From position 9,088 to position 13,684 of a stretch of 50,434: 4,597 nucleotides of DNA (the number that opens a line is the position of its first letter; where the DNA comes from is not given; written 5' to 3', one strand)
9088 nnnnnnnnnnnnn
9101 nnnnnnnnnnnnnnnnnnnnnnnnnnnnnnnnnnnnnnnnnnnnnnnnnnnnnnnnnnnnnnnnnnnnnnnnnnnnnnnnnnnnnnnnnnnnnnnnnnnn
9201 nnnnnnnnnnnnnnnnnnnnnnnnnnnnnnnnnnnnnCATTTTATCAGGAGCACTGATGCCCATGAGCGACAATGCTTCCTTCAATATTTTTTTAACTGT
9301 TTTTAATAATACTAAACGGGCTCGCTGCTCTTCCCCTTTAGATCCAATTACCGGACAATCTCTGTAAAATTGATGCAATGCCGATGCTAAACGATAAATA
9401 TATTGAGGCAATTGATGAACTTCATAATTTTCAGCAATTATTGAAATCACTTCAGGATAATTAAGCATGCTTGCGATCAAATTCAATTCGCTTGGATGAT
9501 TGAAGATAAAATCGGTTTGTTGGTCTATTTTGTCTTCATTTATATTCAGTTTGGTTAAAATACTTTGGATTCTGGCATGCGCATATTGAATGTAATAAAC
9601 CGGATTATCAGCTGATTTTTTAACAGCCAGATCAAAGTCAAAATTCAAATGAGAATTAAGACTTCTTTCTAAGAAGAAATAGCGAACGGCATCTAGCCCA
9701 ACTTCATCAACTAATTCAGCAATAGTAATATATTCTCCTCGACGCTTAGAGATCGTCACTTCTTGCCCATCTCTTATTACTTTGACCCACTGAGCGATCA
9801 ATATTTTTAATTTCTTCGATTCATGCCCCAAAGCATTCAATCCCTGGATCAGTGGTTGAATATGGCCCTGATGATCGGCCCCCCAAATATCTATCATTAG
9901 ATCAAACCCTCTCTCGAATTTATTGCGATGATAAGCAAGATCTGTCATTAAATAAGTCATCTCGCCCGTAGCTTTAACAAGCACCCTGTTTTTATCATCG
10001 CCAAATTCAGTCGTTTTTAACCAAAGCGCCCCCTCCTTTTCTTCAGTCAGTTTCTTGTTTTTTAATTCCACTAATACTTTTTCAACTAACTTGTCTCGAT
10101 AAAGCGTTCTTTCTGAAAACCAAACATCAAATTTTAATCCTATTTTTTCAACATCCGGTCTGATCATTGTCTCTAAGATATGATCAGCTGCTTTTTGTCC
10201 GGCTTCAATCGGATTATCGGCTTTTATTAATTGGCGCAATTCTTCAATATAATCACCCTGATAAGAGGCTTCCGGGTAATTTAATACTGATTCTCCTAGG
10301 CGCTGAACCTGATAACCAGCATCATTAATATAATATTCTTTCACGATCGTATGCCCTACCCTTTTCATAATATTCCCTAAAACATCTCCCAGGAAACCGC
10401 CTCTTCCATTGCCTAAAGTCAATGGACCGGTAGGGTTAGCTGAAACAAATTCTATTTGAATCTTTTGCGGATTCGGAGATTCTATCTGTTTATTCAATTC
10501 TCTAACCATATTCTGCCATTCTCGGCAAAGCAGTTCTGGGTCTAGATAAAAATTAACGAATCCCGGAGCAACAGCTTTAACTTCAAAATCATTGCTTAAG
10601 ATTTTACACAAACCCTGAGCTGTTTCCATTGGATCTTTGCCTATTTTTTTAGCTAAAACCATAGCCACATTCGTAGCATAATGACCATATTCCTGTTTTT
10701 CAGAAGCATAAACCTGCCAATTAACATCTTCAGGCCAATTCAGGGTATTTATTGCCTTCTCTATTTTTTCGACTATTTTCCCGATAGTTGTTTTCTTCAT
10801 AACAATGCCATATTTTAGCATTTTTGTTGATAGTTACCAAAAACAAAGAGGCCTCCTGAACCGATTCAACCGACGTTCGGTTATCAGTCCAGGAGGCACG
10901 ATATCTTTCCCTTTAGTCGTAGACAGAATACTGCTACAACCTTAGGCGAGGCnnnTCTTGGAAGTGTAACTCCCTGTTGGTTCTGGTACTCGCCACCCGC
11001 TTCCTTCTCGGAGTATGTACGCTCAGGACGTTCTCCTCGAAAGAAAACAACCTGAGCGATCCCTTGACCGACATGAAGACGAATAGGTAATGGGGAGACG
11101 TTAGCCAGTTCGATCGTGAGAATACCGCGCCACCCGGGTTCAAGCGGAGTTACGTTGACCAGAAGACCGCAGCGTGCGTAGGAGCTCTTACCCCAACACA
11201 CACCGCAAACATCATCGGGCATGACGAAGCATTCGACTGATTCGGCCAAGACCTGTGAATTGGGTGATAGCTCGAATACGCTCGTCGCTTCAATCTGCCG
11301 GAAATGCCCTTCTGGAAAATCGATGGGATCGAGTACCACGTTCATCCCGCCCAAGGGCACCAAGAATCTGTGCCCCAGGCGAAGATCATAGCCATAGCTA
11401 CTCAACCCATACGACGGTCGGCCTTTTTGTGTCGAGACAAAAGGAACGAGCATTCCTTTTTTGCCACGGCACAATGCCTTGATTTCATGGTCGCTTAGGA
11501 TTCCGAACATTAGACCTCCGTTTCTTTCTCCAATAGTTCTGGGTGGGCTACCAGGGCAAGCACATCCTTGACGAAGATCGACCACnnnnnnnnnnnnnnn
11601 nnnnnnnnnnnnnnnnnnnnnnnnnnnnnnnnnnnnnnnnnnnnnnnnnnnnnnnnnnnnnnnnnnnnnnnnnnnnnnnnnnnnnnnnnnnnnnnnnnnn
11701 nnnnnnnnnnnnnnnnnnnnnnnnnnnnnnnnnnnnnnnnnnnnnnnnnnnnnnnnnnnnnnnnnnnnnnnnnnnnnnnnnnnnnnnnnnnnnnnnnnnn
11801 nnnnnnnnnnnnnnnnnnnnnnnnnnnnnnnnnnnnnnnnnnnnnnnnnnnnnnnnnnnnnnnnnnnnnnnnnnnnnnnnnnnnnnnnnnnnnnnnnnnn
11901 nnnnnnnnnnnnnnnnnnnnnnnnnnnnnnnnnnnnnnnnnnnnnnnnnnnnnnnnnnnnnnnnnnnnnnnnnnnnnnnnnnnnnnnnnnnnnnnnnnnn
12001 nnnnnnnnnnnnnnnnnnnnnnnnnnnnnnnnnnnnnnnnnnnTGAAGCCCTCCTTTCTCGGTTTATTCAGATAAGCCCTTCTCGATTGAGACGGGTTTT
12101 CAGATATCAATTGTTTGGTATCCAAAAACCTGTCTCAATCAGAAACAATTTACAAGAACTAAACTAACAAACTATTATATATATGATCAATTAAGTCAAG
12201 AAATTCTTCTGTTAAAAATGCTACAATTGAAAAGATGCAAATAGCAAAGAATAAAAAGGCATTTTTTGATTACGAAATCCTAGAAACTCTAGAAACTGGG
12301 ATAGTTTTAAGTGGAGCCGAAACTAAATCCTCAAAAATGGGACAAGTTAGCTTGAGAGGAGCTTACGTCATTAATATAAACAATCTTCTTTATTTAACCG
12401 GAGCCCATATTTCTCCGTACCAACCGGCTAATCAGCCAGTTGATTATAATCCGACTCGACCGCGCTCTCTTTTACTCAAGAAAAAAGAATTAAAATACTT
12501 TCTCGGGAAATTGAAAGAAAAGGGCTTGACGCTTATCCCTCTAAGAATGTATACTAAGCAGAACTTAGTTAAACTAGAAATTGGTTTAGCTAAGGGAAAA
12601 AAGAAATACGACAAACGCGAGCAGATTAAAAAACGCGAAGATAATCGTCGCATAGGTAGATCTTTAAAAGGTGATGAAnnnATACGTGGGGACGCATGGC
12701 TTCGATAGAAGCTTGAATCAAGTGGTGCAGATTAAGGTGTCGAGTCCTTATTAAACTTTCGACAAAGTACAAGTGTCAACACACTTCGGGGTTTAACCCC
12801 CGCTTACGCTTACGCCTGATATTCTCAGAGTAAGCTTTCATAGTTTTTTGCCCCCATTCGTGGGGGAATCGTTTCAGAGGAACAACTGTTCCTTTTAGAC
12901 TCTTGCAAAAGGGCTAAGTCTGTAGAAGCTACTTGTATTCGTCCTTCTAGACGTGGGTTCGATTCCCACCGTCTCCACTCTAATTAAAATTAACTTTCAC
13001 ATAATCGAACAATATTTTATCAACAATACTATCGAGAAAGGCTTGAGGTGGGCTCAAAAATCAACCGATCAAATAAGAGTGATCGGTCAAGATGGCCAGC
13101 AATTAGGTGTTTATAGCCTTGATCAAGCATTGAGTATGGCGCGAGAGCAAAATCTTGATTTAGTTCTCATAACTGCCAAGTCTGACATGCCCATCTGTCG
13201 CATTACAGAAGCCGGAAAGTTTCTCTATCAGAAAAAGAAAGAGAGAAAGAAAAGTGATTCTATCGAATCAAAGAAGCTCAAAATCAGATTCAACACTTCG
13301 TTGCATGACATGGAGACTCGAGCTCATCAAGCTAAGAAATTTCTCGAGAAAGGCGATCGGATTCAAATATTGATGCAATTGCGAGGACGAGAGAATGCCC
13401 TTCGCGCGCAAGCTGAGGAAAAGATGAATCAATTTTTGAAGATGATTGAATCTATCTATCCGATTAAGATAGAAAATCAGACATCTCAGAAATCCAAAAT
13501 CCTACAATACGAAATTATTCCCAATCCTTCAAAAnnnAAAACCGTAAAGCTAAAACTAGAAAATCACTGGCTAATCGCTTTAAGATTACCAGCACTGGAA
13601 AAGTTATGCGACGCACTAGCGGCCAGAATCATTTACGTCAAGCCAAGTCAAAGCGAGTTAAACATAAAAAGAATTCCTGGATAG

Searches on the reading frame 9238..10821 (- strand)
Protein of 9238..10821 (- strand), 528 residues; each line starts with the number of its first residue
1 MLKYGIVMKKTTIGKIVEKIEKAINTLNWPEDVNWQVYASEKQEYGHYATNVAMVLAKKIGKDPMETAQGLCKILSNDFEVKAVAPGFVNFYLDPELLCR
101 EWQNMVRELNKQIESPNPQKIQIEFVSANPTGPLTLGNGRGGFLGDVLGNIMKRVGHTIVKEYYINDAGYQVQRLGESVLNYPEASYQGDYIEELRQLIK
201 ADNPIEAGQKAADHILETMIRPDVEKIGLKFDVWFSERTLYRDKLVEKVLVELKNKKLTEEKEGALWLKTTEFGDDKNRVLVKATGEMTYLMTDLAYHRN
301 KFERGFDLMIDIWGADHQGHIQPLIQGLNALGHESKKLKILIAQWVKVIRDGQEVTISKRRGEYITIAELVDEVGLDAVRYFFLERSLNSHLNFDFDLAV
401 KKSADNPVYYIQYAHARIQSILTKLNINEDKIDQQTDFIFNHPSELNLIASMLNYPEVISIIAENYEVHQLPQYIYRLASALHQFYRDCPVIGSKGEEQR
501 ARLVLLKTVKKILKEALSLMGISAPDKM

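Call 67: search_protein_families(library=pfam, proteins=[window:9238-10821:-], max_evalue=0.0001)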
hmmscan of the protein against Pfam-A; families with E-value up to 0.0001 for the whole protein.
window:9238-10821:- (528 aa): 3 families
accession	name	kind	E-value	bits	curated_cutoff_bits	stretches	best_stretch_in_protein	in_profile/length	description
PF05746.21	DALR_1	-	4.8e-36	123.8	22.3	1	411-528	1-117/117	DALR anticodon binding domain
PF00750.26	tRNA-synt_1d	-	7.1e-18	65.1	23.3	1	215-374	138-298/349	tRNA synthetases class I (R), catalytic domain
PF03485.21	Arg_tRNA_synt_N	-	1.6e-14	54.7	21.5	1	16-93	3-85/85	Arginyl tRNA synthetase N terminal domain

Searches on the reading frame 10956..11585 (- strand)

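Call 67: search_protein_families(library=pfam, proteins=[window:10956-11585:-], max_evalue=0.0001)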
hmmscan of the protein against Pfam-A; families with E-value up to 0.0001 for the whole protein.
window:10956-11585:- (210 aa): 2 families
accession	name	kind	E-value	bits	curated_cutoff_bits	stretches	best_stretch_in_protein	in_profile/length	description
PF22769.1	DCD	-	1.8e-28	100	27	1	29-183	1-152/153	dCTP deaminase-like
PF00692.24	dUTPase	-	2.2e-07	31.1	22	1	100-186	20-106/129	dUTPase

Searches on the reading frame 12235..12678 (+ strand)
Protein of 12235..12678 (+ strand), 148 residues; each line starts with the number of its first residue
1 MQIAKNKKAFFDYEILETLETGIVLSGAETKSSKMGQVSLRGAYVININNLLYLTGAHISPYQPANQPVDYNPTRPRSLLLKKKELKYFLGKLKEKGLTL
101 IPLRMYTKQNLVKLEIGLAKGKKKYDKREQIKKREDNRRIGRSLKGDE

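Call 67: search_protein_families(library=pfam, proteins=[window:12235-12678:+], max_evalue=0.0001)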
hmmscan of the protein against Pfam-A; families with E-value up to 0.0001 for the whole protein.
window:12235-12678:+ (148 aa): 1 family
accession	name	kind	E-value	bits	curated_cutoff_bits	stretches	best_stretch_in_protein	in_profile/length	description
PF01668.23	SmpB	-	1e-49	168.6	27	1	3-145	1-142/143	SmpB protein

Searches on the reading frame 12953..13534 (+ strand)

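Call 75: search_protein_families(library=pfam, proteins=[window:12953-13534:+], max_evalue=0.0001)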
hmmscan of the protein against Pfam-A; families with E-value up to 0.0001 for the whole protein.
window:12953-13534:+ (194 aa): 2 families
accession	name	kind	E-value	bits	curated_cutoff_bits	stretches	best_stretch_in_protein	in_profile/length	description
PF05198.21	IF3_N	-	1.1e-22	80.4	26.9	1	39-100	8-69/70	Translation initiation factor IF-3, N-terminal domain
PF00707.27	IF3_C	-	8.6e-16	58.1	34.8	1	104-179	1-76/86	Translation initiation factor IF-3, C-terminal domain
